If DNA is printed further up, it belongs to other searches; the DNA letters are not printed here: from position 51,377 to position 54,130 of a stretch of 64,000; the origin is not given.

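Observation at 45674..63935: Two paralogous glycyl radical enzymes embedded in a long CoA-ester operon: candidate undescribed anaerobic activation pathway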

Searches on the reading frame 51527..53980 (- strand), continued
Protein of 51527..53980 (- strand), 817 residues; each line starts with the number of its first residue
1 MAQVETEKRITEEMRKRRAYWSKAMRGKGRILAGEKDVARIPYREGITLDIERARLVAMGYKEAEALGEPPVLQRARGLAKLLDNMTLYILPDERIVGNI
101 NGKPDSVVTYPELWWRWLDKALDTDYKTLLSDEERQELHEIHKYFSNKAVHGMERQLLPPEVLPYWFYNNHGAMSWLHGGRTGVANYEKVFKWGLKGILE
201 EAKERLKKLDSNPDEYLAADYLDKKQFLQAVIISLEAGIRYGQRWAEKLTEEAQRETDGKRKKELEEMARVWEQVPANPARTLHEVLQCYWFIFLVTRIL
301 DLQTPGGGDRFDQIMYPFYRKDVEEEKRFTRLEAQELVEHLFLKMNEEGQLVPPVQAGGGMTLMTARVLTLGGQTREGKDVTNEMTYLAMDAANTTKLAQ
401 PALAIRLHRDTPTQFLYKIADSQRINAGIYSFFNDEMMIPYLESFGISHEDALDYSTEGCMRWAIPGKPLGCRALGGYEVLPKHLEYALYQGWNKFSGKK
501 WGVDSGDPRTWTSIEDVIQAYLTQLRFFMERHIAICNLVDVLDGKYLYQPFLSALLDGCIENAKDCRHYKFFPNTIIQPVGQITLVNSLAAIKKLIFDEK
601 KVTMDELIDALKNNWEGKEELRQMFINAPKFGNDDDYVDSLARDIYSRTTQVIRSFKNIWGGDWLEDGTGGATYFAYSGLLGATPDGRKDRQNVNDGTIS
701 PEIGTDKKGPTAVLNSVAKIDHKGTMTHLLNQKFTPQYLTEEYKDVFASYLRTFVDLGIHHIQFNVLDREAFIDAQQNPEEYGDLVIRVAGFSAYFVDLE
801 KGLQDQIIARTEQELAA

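Call 47: search_solved_structures(query=L030:1357-3792:+, max_evalue=1e-120, show_alignments=2)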
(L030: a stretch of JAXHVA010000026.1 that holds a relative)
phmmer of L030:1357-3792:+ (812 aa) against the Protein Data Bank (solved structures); distinct sequences matched with E-value up to 1e-120: 2.
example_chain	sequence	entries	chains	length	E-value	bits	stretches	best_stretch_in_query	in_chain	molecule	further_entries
9o8u_A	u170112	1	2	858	0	1289.5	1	2-812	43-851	1-methyl alkyl succinate synthase subunit MasD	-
4pkc_A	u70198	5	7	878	4.6e-144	484.7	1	6-809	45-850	TutD | benzylsuccinate synthase alpha chain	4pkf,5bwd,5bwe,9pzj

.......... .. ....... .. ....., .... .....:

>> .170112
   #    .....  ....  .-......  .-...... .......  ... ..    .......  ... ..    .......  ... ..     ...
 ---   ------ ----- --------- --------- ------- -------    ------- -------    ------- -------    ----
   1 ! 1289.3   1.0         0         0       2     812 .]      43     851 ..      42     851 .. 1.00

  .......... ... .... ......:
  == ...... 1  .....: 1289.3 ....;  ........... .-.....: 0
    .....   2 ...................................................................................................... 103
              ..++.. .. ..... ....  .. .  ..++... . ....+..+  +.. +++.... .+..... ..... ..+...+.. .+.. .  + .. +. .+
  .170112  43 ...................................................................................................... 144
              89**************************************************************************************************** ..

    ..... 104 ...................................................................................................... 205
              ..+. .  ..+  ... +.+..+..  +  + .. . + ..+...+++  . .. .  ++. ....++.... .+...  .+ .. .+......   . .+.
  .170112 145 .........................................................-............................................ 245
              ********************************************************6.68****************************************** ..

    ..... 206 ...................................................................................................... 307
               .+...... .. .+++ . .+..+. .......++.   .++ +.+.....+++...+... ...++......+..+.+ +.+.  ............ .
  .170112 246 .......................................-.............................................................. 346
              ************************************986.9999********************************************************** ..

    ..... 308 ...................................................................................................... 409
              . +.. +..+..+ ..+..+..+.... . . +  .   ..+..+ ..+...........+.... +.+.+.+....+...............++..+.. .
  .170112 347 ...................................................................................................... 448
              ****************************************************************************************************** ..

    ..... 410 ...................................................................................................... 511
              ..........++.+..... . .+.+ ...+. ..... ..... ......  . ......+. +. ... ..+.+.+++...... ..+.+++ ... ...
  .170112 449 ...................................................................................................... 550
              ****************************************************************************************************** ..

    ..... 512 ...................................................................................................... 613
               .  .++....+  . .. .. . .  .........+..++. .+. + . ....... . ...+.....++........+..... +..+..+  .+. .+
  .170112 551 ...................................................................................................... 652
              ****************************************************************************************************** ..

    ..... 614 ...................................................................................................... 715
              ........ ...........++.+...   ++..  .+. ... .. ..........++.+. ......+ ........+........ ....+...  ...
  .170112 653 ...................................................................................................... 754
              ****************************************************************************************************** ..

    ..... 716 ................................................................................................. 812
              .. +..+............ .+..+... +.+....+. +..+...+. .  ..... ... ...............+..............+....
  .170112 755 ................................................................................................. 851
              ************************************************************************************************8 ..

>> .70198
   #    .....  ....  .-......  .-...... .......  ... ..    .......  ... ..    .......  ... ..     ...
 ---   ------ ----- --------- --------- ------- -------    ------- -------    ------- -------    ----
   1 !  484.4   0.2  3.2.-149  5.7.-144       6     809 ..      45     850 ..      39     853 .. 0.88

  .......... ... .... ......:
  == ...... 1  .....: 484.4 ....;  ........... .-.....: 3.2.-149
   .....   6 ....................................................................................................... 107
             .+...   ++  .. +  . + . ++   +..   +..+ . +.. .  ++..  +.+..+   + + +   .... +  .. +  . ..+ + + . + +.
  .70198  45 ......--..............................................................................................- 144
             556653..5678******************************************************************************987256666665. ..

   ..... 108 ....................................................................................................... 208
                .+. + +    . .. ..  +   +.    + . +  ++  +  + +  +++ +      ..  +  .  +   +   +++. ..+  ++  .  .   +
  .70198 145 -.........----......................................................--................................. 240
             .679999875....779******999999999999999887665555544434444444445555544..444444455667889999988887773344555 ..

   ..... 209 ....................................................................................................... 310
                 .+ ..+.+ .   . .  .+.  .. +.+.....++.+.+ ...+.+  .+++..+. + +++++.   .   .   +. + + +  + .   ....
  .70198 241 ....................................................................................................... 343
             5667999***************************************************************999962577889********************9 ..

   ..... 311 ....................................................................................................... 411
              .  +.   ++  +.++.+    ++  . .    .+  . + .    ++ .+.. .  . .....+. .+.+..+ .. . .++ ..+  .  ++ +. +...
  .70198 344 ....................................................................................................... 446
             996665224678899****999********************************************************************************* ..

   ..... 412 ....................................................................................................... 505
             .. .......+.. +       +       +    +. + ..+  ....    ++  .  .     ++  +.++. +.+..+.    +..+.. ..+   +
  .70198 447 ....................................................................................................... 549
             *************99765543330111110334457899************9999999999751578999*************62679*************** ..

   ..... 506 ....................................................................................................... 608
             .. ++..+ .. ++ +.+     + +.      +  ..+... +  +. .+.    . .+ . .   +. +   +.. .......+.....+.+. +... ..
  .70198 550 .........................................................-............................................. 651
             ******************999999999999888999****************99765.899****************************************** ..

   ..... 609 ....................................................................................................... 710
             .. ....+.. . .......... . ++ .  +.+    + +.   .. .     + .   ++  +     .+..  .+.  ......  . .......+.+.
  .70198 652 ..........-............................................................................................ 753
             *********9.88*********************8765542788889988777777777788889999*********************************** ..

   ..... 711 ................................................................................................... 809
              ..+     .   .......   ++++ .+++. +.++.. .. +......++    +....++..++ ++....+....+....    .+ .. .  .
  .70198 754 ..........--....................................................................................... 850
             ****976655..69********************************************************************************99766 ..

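Call 58: search_protein_families(library=pfam, alignment_id=A2, max_evalue=0.00001)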
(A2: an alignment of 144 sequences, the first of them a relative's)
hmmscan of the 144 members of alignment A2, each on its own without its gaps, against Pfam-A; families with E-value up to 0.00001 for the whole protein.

A. member 1, L002:4591-5676:- (361 aa): 9 families
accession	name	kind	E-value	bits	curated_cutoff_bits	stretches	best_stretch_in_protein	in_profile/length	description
PF03599.22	CdhD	-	1.5e-17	63.9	24.8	1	19-139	265-385/387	CO dehydrogenase/acetyl-CoA synthase delta subunit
PF00037.32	Fer4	-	7.9e-12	44.9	21.1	1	301-321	2-22/24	4Fe-4S binding domain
PF12838.12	Fer4_7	-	3.4e-10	40.7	27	1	306-354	1-52/52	4Fe-4S dicluster domain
PF13237.11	Fer4_10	-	1.9e-08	34.6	25.5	1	301-351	3-53/53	4Fe-4S dicluster domain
PF13187.11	Fer4_9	-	4.2e-08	33.5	27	1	306-354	1-51/52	4Fe-4S dicluster domain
PF14697.11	Fer4_21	-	5.3e-08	33.3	35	1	302-354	3-56/59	4Fe-4S dicluster domain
PF12797.12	Fer4_2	-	6.1e-08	32.6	24.5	1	301-318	4-21/22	4Fe-4S binding domain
PF12837.12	Fer4_6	-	1.8e-07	31.2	25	0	303-322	5-24/24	4Fe-4S binding domain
PF13484.11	Fer4_16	-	2.2e-06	28.8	30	0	306-323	1-18/66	4Fe-4S double cluster binding domain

B. families by the number of members that match (of 144 scanned): 173 families (the first 25 are shown)
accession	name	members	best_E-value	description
PF01039.27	Carboxyl_trans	9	1.1e-158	Carboxyl transferase domain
PF04055.27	Radical_SAM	9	2.5e-23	Radical SAM superfamily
PF12838.12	Fer4_7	9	1.1e-14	4Fe-4S dicluster domain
PF00037.32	Fer4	9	8.4e-14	4Fe-4S binding domain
PF12837.12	Fer4_6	9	1.4e-11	4Fe-4S binding domain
PF00441.29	Acyl-CoA_dh_1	8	3.2e-53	Acyl-CoA dehydrogenase, C-terminal domain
PF02771.21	Acyl-CoA_dh_N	8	2.6e-35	Acyl-CoA dehydrogenase, N-terminal domain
PF02770.24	Acyl-CoA_dh_M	8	1.1e-27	Acyl-CoA dehydrogenase, middle domain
PF03255.19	ACCA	8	1.1e-13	Acetyl co-enzyme A carboxylase carboxyltransferase-like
PF13237.11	Fer4_10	8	1.4e-10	4Fe-4S dicluster domain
PF08028.16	Acyl-CoA_dh_2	7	4.6e-26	Acyl-CoA dehydrogenase, C-terminal domain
PF13353.11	Fer4_12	7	2.3e-14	4Fe-4S single cluster domain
PF13484.11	Fer4_16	7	7.8e-09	4Fe-4S double cluster binding domain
PF13187.11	Fer4_9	7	9.7e-09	4Fe-4S dicluster domain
PF14697.11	Fer4_21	6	1.9e-11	4Fe-4S dicluster domain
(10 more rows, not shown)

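Call 68: search_protein_families(library=pfam, proteins=[L018:3446-4237:+, L019:6935-7795:+, L021:1280-3313:+, L020:5754-6698:+], max_evalue=0.0001)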
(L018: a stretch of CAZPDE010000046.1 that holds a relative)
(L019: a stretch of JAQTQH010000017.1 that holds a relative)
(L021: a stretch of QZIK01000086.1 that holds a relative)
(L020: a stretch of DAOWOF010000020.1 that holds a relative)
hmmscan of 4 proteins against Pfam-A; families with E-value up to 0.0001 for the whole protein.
L018:3446-4237:+ (263 aa): 1 family
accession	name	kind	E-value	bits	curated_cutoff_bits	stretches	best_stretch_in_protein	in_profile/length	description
PF01177.27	Asp_Glu_race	-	9.9e-27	94.5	31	1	23-224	18-210/211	Asp/Glu/Hydantoin racemase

L019:6935-7795:+ (286 aa): 0 families

L021:1280-3313:+ (677 aa): 10 families
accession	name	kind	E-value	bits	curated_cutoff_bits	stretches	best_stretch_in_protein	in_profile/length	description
PF00724.26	Oxidored_FMN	-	4e-74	250.4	27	1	16-344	1-341/342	NADH:flavin oxidoreductase / NADH oxidase family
PF07992.20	Pyr_redox_2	-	2.2e-31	109.8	26.1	1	389-648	1-251/291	Pyridine nucleotide-disulphide oxidoreductase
PF00070.33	Pyr_redox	-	4e-11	43.7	22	0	390-424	1-35/82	Pyridine nucleotide-disulphide oxidoreductase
PF12831.13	FAD_oxidored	-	1.4e-08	34.9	27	1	391-437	2-48/416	FAD dependent oxidoreductase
PF13450.12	NAD_binding_8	-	1.8e-08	34.9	21.9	1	393-432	1-40/68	NAD(P)-binding Rossmann-like domain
PF13738.12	Pyr_redox_3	-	1.4e-07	31.5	30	0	471-534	123-187/305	Pyridine nucleotide-disulphide oxidoreductase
PF01266.30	DAO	-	3.1e-07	30.7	27.9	0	390-425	1-37/353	FAD dependent oxidoreductase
PF01134.28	GIDA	-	9.9e-07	28.6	22.1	0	390-420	1-32/391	Glucose inhibited division protein A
PF03486.20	HI0933_like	-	7.3e-06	26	50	1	390-429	2-41/244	HI0933-like protein Rossmann domain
PF01262.27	AlaDh_PNT_C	-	9.2e-06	25.7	23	0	373-419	13-59/214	Alanine dehydrogenase/PNT, C-terminal domain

L020:5754-6698:+ (314 aa): 3 families
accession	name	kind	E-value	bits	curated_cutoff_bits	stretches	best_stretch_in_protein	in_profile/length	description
PF02737.24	3HCDH_N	-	3.3e-63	213.3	22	1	36-215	1-179/180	3-hydroxyacyl-CoA dehydrogenase, NAD binding domain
PF00725.27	3HCDH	-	1.3e-31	109.4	22.1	1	219-313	2-97/97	3-hydroxyacyl-CoA dehydrogenase, C-terminal domain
PF01210.29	NAD_Gly3P_dh_N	-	2.6e-06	27.9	23.1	1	36-153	1-106/158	NAD-dependent glycerol-3-phosphate dehydrogenase N-terminus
